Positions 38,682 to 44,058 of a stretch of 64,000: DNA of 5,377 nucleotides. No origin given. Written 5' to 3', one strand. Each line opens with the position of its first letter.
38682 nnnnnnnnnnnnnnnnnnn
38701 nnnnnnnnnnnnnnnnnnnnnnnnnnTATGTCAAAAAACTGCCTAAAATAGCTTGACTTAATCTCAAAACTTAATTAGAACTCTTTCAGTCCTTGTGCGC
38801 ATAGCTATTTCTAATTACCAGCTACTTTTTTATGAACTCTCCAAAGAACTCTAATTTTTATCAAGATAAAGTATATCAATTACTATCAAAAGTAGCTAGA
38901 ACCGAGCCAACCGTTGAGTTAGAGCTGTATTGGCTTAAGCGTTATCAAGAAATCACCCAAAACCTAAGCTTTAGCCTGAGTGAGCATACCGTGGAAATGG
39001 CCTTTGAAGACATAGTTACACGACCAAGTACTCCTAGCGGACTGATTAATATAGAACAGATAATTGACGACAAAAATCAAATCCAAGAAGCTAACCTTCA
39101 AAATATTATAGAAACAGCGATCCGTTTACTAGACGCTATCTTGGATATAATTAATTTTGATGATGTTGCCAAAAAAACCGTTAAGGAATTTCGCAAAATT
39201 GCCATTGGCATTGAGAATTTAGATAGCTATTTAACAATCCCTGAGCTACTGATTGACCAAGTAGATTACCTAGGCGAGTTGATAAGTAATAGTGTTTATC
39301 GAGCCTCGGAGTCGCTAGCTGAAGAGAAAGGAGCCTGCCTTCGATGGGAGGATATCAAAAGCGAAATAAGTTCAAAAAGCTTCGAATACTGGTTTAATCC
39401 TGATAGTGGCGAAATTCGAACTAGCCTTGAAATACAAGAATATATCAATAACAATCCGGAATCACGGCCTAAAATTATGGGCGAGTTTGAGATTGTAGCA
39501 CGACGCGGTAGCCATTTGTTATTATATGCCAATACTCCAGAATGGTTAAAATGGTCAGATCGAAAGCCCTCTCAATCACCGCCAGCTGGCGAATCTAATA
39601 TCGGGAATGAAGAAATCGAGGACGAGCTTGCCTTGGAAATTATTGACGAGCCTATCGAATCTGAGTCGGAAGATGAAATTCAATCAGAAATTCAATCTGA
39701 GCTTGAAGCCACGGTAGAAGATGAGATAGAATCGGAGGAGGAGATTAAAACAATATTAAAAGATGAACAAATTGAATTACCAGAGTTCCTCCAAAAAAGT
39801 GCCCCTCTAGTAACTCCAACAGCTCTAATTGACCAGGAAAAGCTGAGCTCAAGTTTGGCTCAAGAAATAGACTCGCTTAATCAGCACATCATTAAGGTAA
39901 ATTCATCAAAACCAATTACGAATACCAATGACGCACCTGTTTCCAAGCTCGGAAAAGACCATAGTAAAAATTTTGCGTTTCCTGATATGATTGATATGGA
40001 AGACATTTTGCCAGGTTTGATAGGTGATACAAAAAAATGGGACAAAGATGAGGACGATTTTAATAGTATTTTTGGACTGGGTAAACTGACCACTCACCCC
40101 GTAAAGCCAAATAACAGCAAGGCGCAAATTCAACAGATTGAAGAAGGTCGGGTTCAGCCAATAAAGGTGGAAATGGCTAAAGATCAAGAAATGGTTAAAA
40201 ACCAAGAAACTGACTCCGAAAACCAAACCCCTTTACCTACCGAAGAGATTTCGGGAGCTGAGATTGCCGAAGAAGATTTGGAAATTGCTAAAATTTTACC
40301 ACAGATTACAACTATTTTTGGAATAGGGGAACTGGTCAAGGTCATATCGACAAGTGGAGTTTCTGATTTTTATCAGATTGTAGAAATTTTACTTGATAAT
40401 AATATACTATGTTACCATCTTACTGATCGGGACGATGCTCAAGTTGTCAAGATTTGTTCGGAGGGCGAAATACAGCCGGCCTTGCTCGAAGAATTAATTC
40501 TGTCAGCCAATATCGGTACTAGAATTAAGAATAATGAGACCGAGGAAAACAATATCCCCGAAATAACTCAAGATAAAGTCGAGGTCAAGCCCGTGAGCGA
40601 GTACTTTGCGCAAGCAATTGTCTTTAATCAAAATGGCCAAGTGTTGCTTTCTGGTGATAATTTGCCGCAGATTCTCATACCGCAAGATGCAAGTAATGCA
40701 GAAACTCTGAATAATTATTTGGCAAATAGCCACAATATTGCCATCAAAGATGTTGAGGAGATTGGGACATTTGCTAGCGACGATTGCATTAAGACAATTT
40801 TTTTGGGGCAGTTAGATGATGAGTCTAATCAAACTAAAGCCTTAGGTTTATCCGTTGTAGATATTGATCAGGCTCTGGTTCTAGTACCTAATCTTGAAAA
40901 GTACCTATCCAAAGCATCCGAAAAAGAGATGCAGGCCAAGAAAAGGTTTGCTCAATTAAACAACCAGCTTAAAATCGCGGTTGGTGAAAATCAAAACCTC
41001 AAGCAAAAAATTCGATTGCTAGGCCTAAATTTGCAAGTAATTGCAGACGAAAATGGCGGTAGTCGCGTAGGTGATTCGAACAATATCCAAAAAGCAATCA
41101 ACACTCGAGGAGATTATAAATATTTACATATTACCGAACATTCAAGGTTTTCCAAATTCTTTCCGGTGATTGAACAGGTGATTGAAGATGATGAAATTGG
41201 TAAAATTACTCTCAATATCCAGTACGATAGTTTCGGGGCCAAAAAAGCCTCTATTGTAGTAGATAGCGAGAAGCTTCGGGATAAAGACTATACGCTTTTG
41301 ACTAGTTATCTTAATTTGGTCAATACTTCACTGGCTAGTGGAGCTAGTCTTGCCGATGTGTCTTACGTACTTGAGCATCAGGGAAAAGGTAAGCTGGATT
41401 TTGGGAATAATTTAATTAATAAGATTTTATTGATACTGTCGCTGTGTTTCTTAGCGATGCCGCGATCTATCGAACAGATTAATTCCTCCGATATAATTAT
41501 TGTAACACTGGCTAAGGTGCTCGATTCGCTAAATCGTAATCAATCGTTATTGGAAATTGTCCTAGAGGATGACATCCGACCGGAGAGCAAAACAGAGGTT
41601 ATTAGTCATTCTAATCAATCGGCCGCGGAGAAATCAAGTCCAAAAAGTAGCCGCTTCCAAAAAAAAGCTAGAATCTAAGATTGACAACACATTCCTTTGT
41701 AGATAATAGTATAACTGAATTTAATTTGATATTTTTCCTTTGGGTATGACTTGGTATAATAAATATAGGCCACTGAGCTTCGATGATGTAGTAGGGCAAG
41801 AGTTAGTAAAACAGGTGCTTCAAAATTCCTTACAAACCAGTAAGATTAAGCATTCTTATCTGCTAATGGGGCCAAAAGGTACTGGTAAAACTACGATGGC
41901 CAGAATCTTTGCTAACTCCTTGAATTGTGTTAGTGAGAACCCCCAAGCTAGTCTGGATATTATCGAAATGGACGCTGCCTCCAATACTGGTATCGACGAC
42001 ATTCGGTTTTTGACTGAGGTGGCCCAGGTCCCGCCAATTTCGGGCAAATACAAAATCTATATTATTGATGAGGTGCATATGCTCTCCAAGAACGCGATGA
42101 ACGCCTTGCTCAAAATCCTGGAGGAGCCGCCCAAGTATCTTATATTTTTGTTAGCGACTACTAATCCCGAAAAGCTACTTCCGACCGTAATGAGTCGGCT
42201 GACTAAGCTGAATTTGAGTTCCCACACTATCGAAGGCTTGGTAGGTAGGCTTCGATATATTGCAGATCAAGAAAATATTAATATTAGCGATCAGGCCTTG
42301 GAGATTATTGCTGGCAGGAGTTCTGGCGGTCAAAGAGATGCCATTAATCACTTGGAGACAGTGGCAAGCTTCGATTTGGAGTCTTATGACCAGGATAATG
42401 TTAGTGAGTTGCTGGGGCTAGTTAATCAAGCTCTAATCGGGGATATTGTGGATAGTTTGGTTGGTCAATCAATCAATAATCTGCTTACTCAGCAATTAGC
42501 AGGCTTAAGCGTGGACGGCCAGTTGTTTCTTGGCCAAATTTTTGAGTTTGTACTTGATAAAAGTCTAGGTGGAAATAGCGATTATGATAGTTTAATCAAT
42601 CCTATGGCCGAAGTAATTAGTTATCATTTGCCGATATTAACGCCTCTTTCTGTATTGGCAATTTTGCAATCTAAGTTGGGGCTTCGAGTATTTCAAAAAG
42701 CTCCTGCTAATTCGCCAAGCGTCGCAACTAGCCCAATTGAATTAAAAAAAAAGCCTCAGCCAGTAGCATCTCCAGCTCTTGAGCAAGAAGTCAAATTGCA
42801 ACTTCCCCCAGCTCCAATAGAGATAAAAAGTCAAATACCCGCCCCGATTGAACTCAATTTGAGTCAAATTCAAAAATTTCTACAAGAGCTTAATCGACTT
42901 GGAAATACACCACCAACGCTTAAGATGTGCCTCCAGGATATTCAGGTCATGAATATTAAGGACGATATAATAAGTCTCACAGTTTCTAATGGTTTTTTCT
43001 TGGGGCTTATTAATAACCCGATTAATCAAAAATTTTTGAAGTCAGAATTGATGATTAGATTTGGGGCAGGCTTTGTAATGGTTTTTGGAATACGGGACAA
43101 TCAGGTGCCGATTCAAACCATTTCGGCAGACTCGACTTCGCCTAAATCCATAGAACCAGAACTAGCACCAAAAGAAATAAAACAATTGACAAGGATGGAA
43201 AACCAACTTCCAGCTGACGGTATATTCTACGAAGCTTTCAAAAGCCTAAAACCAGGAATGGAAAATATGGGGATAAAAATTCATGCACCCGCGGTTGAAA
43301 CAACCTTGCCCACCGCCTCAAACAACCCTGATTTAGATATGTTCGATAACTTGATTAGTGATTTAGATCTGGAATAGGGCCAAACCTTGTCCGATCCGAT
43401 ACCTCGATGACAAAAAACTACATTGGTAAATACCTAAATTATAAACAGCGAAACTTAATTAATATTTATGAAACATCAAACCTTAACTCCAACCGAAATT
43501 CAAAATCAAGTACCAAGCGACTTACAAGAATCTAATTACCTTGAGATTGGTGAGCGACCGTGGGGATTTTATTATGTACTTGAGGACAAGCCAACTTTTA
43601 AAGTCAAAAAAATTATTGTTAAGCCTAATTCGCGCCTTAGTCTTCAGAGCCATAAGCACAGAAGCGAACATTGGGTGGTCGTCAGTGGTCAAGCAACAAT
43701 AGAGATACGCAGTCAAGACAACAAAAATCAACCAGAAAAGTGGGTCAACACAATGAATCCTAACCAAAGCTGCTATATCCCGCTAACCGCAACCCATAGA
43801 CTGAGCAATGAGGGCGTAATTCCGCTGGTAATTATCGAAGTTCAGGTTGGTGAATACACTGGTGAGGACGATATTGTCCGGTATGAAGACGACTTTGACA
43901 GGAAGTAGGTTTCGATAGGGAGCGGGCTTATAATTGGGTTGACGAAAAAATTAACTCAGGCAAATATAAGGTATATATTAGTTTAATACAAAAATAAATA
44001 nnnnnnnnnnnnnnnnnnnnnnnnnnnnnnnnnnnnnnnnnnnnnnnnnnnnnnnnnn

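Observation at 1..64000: Exceptional density of truncated or catalytically degenerate copies of core information-processing genes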

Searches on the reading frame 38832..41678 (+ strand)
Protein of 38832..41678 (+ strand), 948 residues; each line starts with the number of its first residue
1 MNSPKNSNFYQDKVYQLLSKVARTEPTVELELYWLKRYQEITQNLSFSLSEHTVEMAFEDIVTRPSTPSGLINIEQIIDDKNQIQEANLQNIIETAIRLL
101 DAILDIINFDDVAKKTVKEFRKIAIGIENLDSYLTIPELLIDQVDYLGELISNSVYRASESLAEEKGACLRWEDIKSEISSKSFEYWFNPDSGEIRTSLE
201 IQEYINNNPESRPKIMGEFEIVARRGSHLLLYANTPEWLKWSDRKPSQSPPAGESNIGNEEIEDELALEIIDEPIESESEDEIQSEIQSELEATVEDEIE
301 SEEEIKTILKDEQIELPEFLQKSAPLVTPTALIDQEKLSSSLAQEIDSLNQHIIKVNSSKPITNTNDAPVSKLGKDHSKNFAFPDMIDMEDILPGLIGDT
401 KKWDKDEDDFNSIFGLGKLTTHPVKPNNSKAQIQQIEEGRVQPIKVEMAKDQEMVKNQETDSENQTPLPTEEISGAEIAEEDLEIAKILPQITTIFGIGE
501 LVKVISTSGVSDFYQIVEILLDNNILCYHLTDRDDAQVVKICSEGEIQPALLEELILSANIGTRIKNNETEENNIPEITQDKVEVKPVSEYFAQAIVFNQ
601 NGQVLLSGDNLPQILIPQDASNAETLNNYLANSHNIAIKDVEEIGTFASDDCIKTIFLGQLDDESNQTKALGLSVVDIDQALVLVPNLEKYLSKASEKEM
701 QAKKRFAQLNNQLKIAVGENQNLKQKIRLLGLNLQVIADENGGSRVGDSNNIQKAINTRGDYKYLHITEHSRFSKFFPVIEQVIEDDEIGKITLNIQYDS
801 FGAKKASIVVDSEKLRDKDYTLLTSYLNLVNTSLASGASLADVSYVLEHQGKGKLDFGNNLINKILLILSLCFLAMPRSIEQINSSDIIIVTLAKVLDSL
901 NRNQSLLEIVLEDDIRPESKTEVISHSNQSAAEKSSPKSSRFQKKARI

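Call 4: search_protein_families(library=pfam, proteins=[window:38832-41678:+], max_evalue=0.01)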
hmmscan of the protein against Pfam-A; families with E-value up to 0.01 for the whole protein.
window:38832-41678:+ (948 aa): 1 family
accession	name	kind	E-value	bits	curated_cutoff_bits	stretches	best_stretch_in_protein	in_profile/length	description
PF02867.20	Ribonuc_red_lgC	-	3.4e-08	33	23.9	1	71-187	231-354/523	Ribonucleotide reductase, barrel domain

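Call 13: find_encoding_contigs(protein=window:38832-41678:+, flank=10000, max_places=6)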
Protein window:38832-41678:+ (948 aa): 1 contig read that carries it; 1 place shown.
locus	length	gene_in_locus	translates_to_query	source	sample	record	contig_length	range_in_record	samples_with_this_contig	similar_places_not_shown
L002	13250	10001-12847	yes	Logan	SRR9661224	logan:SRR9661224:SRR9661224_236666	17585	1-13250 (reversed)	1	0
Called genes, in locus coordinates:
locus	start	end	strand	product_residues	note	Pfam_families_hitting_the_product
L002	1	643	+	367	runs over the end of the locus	PF02463:SMC_N (faint), PF13476:AAA_23 (weak), PF13555:AAA_29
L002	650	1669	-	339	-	PF01266:DAO (faint), PF07992:Pyr_redox_2, PF13738:Pyr_redox_3 (weak), PF00070:Pyr_redox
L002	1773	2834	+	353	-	PF03462:PCRF, PF00472:RF-1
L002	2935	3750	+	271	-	PF00106:adh_short, PF08659:KR, PF13561:adh_short_C2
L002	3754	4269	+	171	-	-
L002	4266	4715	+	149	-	PF06356:DUF1064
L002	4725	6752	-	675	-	PF06480:FtsH_ext (faint), PF00004:AAA, PF17862:AAA_lid_3, PF01434:Peptidase_M41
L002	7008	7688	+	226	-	PF00829:Ribosomal_L21p, PF14520:HHH_5 (weak)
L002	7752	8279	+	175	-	PF00254:FKBP_C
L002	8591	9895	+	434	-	-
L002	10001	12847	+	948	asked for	PF02867:Ribonuc_red_lgC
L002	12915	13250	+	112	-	?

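Call 49: search_solved_structures(query=window:38832-41678:+, max_evalue=0.01, show_alignments=1)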
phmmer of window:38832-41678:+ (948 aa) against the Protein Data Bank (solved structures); distinct sequences matched with E-value up to 0.01: 0.

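Call 52: search_protein_families(library=ncbifam, proteins=[window:38832-41678:+], max_evalue=0.001)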
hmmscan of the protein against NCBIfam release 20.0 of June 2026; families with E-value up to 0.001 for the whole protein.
window:38832-41678:+ (948 aa): 4 families
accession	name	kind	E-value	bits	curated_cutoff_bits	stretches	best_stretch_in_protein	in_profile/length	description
TIGR02504.1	NrdJ_Z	equivalog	2.9e-07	29.5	399.95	1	70-205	296-432/606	adenosylcobalamin-dependent ribonucleoside-diphosphate reductase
NF005544.0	PRK07207.1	equivalog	3.2e-06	25.2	965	1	70-169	606-712/965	ribonucleoside-diphosphate reductase subunit alpha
NF006417.0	PRK08665.1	equivalog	3.8e-05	22.1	961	1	70-174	294-406/759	vitamin B12-dependent ribonucleotide reductase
TIGR02506.1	NrdE_NrdA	equivalog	0.00019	20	341.05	1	72-174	315-424/616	ribonucleoside-diphosphate reductase subunit alpha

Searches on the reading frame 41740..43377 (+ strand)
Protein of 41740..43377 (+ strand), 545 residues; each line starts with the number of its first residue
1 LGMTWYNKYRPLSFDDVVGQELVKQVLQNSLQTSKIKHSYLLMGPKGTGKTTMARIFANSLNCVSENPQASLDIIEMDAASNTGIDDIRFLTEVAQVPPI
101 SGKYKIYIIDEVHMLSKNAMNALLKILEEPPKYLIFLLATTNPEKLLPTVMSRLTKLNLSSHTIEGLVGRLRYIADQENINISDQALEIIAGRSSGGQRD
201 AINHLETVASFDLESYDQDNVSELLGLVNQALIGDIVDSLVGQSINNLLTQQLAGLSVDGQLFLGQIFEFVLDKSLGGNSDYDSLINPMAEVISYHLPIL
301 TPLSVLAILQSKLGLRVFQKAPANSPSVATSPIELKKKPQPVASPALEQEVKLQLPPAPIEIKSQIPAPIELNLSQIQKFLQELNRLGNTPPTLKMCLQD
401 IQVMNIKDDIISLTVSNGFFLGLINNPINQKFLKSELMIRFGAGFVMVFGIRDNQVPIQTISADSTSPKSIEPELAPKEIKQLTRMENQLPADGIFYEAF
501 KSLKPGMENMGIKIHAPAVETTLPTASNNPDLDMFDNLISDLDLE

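Call 8: search_protein_families(library=pfam, proteins=[window:41740-43377:+], max_evalue=0.001)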
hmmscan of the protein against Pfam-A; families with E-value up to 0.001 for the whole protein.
window:41740-43377:+ (545 aa): 13 families
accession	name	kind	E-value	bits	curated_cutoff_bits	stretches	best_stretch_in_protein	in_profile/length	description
PF13177.12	DNA_pol3_delta2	-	3.8e-35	121.7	27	1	20-161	2-159/161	DNA polymerase III, delta subunit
PF00004.35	AAA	-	1.1e-13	52.2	21.2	1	40-156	1-125/131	ATPase family associated with various cellular activities (AAA)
PF05496.18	RuvB_N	-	1.8e-08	34.7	27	1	10-128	2-109/159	Holliday junction DNA helicase RuvB P-loop domain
PF07728.20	AAA_5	-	1.2e-07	32.3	22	1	41-129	3-92/139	AAA domain (dynein-related subfamily)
PF13173.12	AAA_14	-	1.8e-07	31.6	27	1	40-154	5-111/129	AAA domain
PF13401.12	AAA_22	-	3.8e-07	30.9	27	1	39-138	7-120/130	AAA domain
PF21960.2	RCF1-5-like_lid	-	6.6e-07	29.6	27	1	170-209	2-42/43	RCF1/5-like, AAA+ ATPase lid domain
PF13479.12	AAA_24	-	3.8e-05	24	27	1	38-122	3-83/195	AAA domain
PF13604.12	AAA_30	-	5.4e-05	23.5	27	1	40-129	21-114/191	AAA domain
PF22608.2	DNAX_ATPase_lid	-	0.00029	21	27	1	169-202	4-37/49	DNA polymerase III clamp loader subunit, ATPase lid domain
PF01078.27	Mg_chelatase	-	0.00048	20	20.3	0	14-66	2-51/207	Magnesium chelatase, subunit ChlI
PF03215.21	Rad17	-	0.00073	20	23.8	0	4-63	8-71/186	Rad17 P-loop domain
PF04851.21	ResIII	-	0.00075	19.9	22.5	0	96-140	118-161/164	Type III restriction enzyme, res subunit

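Call 91: search_protein_families(library=ncbifam, proteins=[window:41740-43377:+], max_evalue=0.0001)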
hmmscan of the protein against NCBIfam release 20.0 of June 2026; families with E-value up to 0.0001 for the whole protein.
window:41740-43377:+ (545 aa): 80 families (the best 25 are shown)
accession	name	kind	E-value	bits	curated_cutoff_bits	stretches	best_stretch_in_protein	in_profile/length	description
TIGR02397.1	dnaX_nterm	equivalog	3.6e-90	302.8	250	1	5-276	4-292/355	DNA polymerase III subunit gamma/tau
NF004046.1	PRK05563.1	equivalog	4.6e-87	293.2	400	1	5-251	5-266/567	DNA polymerase III subunit gamma/tau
NF011510.0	PRK14948.1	equivalog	2.3e-81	274.4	593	1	6-251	9-270/640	DNA polymerase III subunit gamma/tau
NF011523.0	PRK14962.1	equivalog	7e-81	272.4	576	1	5-249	4-263/474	DNA polymerase III subunits gamma and tau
NF011514.0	PRK14953.1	equivalog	3.8e-78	263.6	536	1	7-250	8-266/488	DNA polymerase III subunits gamma and tau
NF011526.0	PRK14965.1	equivalog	1.6e-77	261.7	670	1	8-250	9-266/578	DNA polymerase III subunits gamma and tau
NF011512.0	PRK14950.1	equivalog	2.9e-77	261.2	593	1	5-250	6-267/585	DNA polymerase III subunits gamma and tau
NF011531.0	PRK14971.1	equivalog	3.1e-73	247.6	685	1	7-264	9-284/614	DNA polymerase III subunit gamma/tau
NF005942.0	PRK07994.1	equivalog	5.4e-71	240.5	613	1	8-267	9-285/655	DNA polymerase III subunit gamma/tau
NF011525.0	PRK14964.1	equivalog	2.4e-69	234.4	554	1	7-249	5-262/493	DNA polymerase III subunits gamma and tau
NF004962.0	PRK06305.1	equivalog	2.8e-69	234.5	559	1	7-234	9-252/465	DNA polymerase III subunits gamma and tau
NF004549.0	PRK05896.1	equivalog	4.1e-69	233.9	578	1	3-273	4-291/642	DNA polymerase III subunits gamma and tau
NF006585.0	PRK09111.1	equivalog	9.7e-69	232.6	604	1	8-251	33-296/616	DNA polymerase III subunit gamma/tau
NF006280.0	PRK08451.1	equivalog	7.4e-68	229.6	572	1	8-286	7-300/535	DNA polymerase III subunit gamma/tau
NF005173.0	PRK06647.1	equivalog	2.5e-65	221.4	623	1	8-250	9-266/568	DNA polymerase III subunits gamma and tau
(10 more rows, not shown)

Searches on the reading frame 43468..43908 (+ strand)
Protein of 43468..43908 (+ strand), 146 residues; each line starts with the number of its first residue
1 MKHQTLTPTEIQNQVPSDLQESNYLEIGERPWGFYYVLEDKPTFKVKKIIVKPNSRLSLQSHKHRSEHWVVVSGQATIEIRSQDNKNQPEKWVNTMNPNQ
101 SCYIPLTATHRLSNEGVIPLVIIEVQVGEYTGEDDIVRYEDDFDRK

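Call 8: search_protein_families(library=pfam, proteins=[window:43468-43908:+], max_evalue=0.001)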
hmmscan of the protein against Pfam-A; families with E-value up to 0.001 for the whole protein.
window:43468-43908:+ (146 aa): 3 families
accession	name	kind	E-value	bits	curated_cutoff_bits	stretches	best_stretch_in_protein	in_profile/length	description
PF01050.24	MannoseP_isomer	-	1.8e-39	134.9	23.6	1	29-141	13-116/116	Mannose-6-phosphate isomerase C-terminal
PF14667.12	Polysacc_synt_C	-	3.3e-05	24.4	28.7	1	62-123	36-96/111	Polysaccharide biosynthesis C-terminal domain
PF07883.17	Cupin_2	-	4.8e-05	23.4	27.2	1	51-125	5-69/70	Cupin domain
